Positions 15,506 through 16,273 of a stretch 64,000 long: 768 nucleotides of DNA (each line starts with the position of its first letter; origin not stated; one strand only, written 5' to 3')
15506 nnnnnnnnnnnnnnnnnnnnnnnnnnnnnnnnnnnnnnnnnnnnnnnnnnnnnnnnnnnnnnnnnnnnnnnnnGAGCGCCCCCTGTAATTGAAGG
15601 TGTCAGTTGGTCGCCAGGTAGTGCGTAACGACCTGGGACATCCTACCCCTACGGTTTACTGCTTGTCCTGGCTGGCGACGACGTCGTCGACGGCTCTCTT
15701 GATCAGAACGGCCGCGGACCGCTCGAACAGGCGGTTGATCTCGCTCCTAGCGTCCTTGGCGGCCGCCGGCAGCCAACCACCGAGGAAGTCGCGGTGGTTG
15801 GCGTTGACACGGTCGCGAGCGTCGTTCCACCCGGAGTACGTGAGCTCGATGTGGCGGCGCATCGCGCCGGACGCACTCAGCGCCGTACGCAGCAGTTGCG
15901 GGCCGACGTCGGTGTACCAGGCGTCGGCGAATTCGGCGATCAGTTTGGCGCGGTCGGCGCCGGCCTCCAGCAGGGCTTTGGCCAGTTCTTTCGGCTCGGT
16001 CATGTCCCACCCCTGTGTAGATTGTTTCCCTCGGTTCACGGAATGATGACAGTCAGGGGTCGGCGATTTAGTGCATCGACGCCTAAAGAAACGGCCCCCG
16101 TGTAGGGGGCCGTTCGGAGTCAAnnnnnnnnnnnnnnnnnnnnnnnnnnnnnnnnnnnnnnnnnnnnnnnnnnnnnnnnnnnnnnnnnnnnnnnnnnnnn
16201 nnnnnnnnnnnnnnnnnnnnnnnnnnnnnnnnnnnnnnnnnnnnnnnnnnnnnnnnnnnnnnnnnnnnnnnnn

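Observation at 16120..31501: tRNA end-repair toolkit: Thg1-like enzyme, RNA ligase and phosphoesterase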

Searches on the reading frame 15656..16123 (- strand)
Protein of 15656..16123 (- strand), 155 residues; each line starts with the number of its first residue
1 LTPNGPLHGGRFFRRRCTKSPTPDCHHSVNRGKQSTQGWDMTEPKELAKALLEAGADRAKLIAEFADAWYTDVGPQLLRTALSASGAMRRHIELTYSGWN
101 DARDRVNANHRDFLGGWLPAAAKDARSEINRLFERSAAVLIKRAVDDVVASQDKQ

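Call 11: search_protein_families(library=pfam, proteins=[window:15656-16123:-], max_evalue=0.01)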
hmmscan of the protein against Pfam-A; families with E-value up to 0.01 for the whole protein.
window:15656-16123:- (155 aa): 0 families

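Call 12: search_protein_families(library=phrogs, proteins=[window:15656-16123:-], max_evalue=0.001)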
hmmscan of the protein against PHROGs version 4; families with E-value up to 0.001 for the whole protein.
window:15656-16123:- (155 aa): 0 families
